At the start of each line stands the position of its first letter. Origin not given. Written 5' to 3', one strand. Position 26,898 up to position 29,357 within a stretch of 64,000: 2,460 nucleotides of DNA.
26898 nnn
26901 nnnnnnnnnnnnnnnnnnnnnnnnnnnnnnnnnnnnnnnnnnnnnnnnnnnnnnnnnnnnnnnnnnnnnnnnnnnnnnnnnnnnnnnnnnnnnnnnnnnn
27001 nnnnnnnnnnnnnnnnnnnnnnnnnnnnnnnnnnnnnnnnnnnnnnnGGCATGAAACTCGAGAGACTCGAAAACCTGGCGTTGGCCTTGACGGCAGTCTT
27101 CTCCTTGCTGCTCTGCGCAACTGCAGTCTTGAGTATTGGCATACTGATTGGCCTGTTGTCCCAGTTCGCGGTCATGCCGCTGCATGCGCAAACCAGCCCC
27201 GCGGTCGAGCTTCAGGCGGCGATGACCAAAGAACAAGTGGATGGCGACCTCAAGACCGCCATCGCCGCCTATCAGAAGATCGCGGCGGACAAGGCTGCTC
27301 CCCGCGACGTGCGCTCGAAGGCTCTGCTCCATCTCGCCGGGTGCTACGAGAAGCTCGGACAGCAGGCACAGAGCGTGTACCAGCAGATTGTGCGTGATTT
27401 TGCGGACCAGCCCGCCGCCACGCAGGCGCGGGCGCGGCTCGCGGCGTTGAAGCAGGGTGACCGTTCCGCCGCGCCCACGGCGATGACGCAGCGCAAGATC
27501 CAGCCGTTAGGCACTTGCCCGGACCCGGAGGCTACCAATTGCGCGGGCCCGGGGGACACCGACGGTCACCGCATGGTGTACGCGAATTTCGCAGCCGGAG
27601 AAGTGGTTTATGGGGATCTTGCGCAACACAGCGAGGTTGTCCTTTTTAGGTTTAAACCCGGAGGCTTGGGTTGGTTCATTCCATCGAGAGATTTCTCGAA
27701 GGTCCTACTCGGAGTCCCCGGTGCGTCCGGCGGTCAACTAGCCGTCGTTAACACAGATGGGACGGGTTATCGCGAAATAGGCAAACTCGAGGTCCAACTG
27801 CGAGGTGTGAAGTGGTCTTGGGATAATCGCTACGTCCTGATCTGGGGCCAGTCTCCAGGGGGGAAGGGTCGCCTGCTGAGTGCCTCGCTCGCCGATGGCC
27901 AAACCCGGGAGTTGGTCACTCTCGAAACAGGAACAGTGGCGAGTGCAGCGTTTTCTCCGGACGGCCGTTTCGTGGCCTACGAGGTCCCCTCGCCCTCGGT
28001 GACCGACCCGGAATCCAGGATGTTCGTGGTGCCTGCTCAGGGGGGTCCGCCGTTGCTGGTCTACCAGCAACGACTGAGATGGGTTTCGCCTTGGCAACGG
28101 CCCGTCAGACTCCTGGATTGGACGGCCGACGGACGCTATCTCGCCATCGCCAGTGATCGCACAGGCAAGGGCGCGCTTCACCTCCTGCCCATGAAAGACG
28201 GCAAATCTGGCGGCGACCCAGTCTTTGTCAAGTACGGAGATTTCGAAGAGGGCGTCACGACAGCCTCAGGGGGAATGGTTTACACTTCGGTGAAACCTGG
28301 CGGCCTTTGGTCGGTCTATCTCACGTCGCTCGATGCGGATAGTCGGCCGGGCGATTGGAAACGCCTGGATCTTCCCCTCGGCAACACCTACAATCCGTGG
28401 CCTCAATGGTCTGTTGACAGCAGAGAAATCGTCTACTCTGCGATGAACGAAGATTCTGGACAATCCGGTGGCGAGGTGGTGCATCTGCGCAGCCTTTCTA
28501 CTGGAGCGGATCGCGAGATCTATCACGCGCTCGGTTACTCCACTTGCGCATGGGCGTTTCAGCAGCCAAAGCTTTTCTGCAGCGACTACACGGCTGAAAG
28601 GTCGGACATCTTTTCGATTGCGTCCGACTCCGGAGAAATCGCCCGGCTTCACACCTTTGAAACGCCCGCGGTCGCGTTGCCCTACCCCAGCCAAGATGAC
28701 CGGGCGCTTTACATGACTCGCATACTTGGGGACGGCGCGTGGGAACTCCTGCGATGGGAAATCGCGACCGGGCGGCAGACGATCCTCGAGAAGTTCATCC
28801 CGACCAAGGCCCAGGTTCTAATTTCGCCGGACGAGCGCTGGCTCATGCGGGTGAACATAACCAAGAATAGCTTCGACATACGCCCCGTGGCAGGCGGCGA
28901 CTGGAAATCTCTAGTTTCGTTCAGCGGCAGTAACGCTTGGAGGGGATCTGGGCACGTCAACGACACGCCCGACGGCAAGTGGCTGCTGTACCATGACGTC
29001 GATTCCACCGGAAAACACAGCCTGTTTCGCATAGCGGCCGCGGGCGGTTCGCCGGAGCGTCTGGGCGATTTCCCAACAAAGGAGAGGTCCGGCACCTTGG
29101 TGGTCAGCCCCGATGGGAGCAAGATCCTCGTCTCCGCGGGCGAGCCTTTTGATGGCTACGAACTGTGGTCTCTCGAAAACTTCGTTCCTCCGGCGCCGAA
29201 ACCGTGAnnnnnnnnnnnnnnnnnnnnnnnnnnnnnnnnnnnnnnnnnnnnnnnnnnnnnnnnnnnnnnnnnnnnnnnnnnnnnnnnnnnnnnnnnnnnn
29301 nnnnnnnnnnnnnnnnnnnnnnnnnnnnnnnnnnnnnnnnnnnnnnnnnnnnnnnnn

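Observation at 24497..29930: Tandem triplication of a 2.37-kb regulator-tail + TPR/beta-propeller gene unit with progressive decay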

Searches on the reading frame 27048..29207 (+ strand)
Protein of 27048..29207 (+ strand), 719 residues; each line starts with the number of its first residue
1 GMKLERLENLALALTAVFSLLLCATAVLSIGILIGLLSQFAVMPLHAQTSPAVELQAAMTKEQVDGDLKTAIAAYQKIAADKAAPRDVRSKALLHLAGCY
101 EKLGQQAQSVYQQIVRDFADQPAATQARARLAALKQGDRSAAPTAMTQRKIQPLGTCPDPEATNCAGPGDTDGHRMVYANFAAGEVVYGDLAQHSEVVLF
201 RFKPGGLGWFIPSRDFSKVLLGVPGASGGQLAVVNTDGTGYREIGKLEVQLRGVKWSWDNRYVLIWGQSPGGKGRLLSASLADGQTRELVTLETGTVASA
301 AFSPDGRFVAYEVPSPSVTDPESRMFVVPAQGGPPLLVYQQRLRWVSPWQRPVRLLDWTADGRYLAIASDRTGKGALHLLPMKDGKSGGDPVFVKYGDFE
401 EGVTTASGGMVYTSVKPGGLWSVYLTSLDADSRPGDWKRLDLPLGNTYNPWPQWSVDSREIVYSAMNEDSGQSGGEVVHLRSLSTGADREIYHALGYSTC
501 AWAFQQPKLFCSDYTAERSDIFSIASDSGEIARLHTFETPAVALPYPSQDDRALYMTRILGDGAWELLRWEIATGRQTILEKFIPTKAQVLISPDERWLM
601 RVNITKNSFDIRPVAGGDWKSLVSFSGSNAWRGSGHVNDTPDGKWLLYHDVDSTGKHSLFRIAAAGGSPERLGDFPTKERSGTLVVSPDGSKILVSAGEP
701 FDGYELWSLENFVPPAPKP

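Call 9: search_protein_families(library=pfam, proteins=[window:27048-29207:+], max_evalue=0.01)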
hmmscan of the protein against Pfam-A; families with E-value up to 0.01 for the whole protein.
window:27048-29207:+ (719 aa): 3 families
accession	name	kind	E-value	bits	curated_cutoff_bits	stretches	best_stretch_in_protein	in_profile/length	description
PF07676.18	PD40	-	6e-09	36.1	20.9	0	358-374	16-33/38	WD40-like Beta Propeller Repeat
PF00400.38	WD40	-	0.0029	18.6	27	0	294-310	11-27/39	WD domain, G-beta repeat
PF25174.1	Beta-prop_THOC3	-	0.0038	16.7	305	0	235-310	116-187/272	THOC3 beta-propeller domain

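Call 10: find_related_loci(query=window:27048-29207:+, collection=genome_contigs, flank=10000)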
Query window:27048-29207:+ (719 aa) in genome_contigs; peptide patterns used: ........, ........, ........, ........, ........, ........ (x = any residue, [..] = any of these).
46 stretches matched a pattern; 7 encode a relative of the query (tblastn E <= 1e-3); 7 distinct loci.
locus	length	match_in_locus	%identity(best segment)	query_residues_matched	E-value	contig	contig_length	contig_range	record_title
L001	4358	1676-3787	61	2-719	0e+0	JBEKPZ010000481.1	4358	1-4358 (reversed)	MAG: Bryobacteraceae bacterium isolate SPRUCE 476 SPRUCE_476_481, whole genome shotgun sequence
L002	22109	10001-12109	60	2-719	0e+0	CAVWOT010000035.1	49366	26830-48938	MAG: Bryobacterales bacterium isolate MFD09567.bin.2.8 genome assembly, contig: contig_59896, whole genome shotgun seque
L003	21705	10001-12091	61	2-713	0e+0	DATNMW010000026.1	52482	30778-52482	MAG TPA_asm: Bryobacteraceae bacterium isolate SMAG_U11489 k141_719826, whole genome shotgun sequence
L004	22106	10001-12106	59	2-718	0e+0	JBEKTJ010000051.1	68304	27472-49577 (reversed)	MAG: Bryobacteraceae bacterium isolate SPRUCE 555 SPRUCE_555_51, whole genome shotgun sequence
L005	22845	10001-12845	55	32-719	0e+0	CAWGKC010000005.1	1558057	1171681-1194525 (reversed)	MAG: uncultured Acidobacteriota bacterium isolate MFD05705.bin.1.224 genome assembly, contig: contig_31644, whole genome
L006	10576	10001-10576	71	2-201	5e-82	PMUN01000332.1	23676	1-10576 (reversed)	MAG: Bryobacterales bacterium isolate palsa_143 73.20110700_P3D.9_contig_2981, whole genome shotgun sequence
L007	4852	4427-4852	84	2-143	3e-68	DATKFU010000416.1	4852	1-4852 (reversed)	MAG TPA_asm: Bryobacteraceae bacterium isolate SMAG_U14533 k141_488981, whole genome shotgun sequence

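Call 11: find_homologous_proteins(query=window:27048-29207:+)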
Query window:27048-29207:+ (719 aa): 491 proteins with E <= 0.001 among 8000 candidates; the best 120 are listed.
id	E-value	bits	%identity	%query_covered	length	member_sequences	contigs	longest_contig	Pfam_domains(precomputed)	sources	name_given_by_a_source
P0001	0.0e+0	1653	100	100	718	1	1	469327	PF26549.1,PF26550.2,PF07676.19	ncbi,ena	-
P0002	0.0e+0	1207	77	97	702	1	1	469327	PF26549.1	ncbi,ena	-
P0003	4.7e-291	986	64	100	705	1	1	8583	PF26549.1,PF07676.19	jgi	-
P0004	2.7e-290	983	64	100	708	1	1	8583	PF26549.1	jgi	-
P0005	8.6e-290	981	66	100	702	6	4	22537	PF26549.1,PF26550.2,PF07676.19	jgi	jgi:dipeptidyl aminopeptidase/acylaminoacyl peptidase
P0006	6.6e-285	965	63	100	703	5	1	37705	PF26549.1,PF26550.2,PF07676.19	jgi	-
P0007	3.4e-283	960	63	100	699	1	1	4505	PF26549.1,PF26550.2,PF07676.19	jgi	jgi:Tol biopolymer transport system component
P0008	1.1e-279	948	62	100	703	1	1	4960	PF26549.1,PF26550.2,PF07676.19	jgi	jgi:Tol biopolymer transport system component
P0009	8.5e-277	938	62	100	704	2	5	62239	PF26549.1,PF26550.2,PF07676.19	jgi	jgi:Tol biopolymer transport system component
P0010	1.4e-276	938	62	100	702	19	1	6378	PF26549.1,PF26550.2,PF07676.19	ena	-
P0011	5.3e-274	929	61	100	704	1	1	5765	PF26549.1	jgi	-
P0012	4.0e-273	926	62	100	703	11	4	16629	PF26549.1,PF07676.19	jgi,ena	jgi:Tol biopolymer transport system component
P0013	9.4e-273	925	61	100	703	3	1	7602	PF26549.1,PF26550.2,PF07676.19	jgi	-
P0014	6.9e-272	922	62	100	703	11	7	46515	PF26549.1,PF26550.2,PF07676.19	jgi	jgi:Tol biopolymer transport system component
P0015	4.4e-271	920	61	100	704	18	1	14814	PF26549.1,PF26550.2,PF07676.19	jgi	-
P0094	1.3e-160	554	44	93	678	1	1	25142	PF26549.1,PF07676.19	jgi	jgi:Tol biopolymer transport system component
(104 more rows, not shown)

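Call 13: find_encoding_contigs(protein=P0001, flank=3000, max_places=3)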
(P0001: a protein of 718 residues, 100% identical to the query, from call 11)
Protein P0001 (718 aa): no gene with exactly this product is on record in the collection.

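Call 15: list_cluster_members(proteins=[P0001, P0002])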
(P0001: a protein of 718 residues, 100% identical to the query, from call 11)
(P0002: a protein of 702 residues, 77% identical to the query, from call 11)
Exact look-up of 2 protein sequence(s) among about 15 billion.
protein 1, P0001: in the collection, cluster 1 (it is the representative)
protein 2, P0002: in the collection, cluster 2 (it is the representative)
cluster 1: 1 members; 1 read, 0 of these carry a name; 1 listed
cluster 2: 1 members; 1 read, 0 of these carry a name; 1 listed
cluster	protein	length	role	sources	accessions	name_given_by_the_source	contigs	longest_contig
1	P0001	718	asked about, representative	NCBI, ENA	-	-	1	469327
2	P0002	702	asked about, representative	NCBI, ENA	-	-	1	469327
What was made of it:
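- The window comes from a metagenome-derived contig of 469 kb (calls 11, 15), and repeats are a known hazard in assembly.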

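Call 16: find_encoding_contigs(protein=P0002, flank=10000, max_places=3)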
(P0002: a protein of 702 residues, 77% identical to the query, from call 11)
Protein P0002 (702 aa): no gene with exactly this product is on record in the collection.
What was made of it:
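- Tried and rejected: Exact look-ups of the window's own proteins returned no contig or accession (calls 13, 15, 16).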

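Call 24: find_encoding_contigs(protein=P0003, flank=10000, max_places=3)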
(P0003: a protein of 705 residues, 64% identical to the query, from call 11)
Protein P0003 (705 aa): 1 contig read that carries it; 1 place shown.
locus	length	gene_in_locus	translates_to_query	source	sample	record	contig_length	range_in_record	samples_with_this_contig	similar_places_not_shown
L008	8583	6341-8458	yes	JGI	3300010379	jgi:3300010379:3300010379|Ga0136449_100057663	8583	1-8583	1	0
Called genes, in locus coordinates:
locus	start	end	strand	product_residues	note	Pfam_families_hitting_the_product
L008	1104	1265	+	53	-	-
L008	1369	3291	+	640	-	PF00512:HisKA, PF02518:HATPase_c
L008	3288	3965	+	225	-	PF00072:Response_reg, PF00486:Trans_reg_C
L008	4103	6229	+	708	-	PF26549:Tricorn_N (weak)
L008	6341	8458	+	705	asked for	PF07676:PD40 (faint), PF26549:Tricorn_N (weak)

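Call 25: find_encoding_contigs(protein=P0005, flank=10000, max_places=4)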
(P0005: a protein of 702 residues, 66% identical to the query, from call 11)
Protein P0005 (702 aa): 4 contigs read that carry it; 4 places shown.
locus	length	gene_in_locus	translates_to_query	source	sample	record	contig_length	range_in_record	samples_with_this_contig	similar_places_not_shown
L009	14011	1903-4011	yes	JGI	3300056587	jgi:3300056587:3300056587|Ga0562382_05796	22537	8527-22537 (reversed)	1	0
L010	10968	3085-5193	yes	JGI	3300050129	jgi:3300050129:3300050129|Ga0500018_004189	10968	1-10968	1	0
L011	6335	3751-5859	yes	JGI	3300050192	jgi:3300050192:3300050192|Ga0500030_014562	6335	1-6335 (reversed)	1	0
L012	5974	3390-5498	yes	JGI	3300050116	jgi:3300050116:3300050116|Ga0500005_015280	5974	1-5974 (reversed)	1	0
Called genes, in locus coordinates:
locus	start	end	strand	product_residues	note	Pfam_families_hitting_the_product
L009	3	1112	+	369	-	?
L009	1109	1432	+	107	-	PF00072:Response_reg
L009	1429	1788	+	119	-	PF00486:Trans_reg_C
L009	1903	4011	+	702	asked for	PF26549:Tricorn_N (faint), PF26550:Tricorn_2nd (faint), PF07676:PD40 (faint)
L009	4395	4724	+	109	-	-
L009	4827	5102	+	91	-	-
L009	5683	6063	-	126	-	-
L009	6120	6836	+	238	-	PF00589:Phage_integrase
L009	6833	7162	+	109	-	PF00589:Phage_integrase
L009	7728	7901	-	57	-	-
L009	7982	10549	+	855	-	PF25199:nSTAND_NTPase5 (faint)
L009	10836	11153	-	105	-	-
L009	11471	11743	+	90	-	-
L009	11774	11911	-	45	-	-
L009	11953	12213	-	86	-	-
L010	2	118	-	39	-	?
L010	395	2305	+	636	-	PF00512:HisKA, PF02518:HATPase_c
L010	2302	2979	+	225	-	PF00072:Response_reg, PF00486:Trans_reg_C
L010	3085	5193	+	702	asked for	PF26549:Tricorn_N (faint), PF26550:Tricorn_2nd (faint), PF07676:PD40 (faint)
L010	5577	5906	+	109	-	-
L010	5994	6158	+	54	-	-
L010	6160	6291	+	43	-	-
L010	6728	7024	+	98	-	-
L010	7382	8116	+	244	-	PF07885:Ion_trans_2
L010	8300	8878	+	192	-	PF13489:Methyltransf_23, PF13847:Methyltransf_31 (weak), PF08241:Methyltransf_11, PF08242:Methyltransf_12 (weak), PF13649:Methyltransf_25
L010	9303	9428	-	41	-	-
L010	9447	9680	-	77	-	-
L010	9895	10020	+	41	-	-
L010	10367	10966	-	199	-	?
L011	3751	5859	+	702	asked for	PF26549:Tricorn_N (faint), PF26550:Tricorn_2nd (faint), PF07676:PD40 (faint)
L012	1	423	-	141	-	?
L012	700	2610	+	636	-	PF00512:HisKA, PF02518:HATPase_c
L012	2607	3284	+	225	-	PF00072:Response_reg, PF00486:Trans_reg_C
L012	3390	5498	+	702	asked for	PF26549:Tricorn_N (faint), PF26550:Tricorn_2nd (faint), PF07676:PD40 (faint)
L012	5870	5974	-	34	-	?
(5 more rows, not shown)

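Call 47: predict_structure(alignment_id=A2)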
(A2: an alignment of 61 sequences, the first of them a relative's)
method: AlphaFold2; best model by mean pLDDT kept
length: 718 residues; sequences in the alignment: 61
mean_pLDDT: 87.9   pTM: 0.76
mean pLDDT of the five models: 87.9, 87.1, 86.1, 85.8, 84.7
residues with pLDDT >= 90: 459; 70-90: 193; 50-70: 50; < 50: 16
segments of 3 or more residues with pLDDT < 50: 40-47, 469-472
pLDDT, mean of each block of 10 residues (from residue 1): 67 82 78 62 51 89 85 96 95 95 88 96 91 63 83 77 82 93 92 93 81 96 73 94 88 95 93 94 94 93 98 86 96 96 75 95 95 90 96 92 96 89 95 95 85 95 74 78 94 89 93 88 92 84 83 89 90 95 89 92 91 94 72 79 93 93 95 92 94 91 92 80
secondary structure, 60 per line:
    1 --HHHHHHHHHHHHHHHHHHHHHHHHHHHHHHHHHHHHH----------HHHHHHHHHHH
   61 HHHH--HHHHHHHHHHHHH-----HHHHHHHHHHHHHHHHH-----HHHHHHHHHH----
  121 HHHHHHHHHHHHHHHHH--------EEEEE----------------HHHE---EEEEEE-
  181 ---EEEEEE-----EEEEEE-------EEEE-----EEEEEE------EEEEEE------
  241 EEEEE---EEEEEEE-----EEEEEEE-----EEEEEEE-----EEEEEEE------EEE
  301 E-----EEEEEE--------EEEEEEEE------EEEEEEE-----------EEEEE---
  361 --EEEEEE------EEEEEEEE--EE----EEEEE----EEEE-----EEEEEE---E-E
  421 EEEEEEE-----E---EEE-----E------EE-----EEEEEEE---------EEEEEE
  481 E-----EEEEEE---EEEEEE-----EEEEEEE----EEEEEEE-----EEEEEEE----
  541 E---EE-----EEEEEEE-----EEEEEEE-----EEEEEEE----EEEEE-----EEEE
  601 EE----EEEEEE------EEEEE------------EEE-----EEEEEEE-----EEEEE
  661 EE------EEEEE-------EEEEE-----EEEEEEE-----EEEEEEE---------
elements in order (helices of 4 or more, strands of 3 or more residues): H3-39 H50-64 H67-79 H85-101 H107-116 H121-137 E146-150 E174-179 E184-189 E195-200 E208-211 E217-222 E229-234 E241-245 E249-255 E261-267 E273-279 E285-291 E298-301 E307-312 E321-328 E335-341 E353-357 E363-368 E375-382 E391-395 E400-403 E409-414 E420-427 E437-439 E459-465 E475-481 E487-492 E496-501 E507-513 E518-524 E530-536 E552-558 E564-570 E576-582 E587-591 E597-602 E607-612 E619-623 E636-638 E644-650 E656-662 E669-673 E681-685 E691-697 E703-709
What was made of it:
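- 27051..29207 (+): Copy 2, intact (718 aa). The AF2 model has pLDDT 87.9 (call 47).
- On TolB (TIGR02800 equivalog): The N-terminus is a hydrophobic helix plus a helical TPR-like domain (call 47).
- Fold: AF2 pLDDT 87.9 (call 47).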

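Call 50: fold_search(model_id=the predicted structure, library=pdb)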
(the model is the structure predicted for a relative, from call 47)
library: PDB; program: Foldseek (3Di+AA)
matches with E <= 10: 1874; with E <= 0.001: 1316
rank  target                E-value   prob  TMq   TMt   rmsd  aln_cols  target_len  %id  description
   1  8jxe_B                7.9e-18  1.00  0.26  0.14  21.2       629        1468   10  rat megalin RAP complex head (released 2024-06-19)
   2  8jx8_A                9.7e-18  1.00  0.27  0.14  21.1       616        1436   10  rat megalin head (released 2024-06-19)
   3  8jx8_B                1.9e-17  1.00  0.27  0.14  21.3       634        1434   10  rat megalin head (released 2024-06-19)
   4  9qaw_B                2.0e-17  1.00  0.28  0.06  21.5       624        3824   11  CryoEM structure of the human LRP2 receptor ectodomain in complex with LRPAP1 (released 2026-03-11)
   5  6u42_5L               3.3e-17  1.00  0.24  0.27  15.8       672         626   11  Natively decorated ciliary doublet microtubule (released 2019-11-13)
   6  9e2g_2B               3.4e-17  1.00  0.27  0.30  14.9       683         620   12  Cryo-EM structure of 48 nm repeat of microtubule doublet from T. brucei flagellum (released 2025-03-12)
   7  8i7o_P1               3.4e-17  1.00  0.26  0.29  18.6       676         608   12  In situ structure of axonemal doublet microtubules in mouse sperm with 16-nm repeat (released 2023-10-11)
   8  8jxe_A                5.0e-17  1.00  0.27  0.14  20.9       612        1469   10  rat megalin RAP complex head (released 2024-06-19)
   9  9i3v_B                6.5e-17  1.00  0.28  0.06  21.6       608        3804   11  Cryo-EM structure of the human LRP2 ectodomain (released 2026-02-04)
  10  9n6v_LQ               7.2e-17  1.00  0.27  0.24  16.2       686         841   12  SSU processome maturation and disassembly, State A (released 2025-11-05)
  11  9e2g_2C               7.6e-17  1.00  0.27  0.30  17.1       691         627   12  Cryo-EM structure of 48 nm repeat of microtubule doublet from T. brucei flagellum (released 2025-03-12)
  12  9n6z_LO               1.0e-16  1.00  0.24  0.22  18.9       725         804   12  SSU processome maturation and disassembly, State D (released 2025-11-05)
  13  9n73_LO               1.3e-16  1.00  0.24  0.22  17.5       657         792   12  SSU processome maturation and disassembly, State G (released 2025-10-29)
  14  5gje_B                1.5e-16  1.00  0.27  0.31  20.4       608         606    8  Three-dimensional reconstruction of human LRP6 ectodomain complexed with Dkk1 (released 2017-01-18)
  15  3s2k_B                1.5e-16  1.00  0.27  0.31  20.4       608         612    8  Structural basis of Wnt signaling inhibition by Dickkopf binding to LRP5/6. (released 2011-11-02)
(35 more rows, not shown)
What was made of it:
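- Foldseek returns tandem-propeller proteins (call 50).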
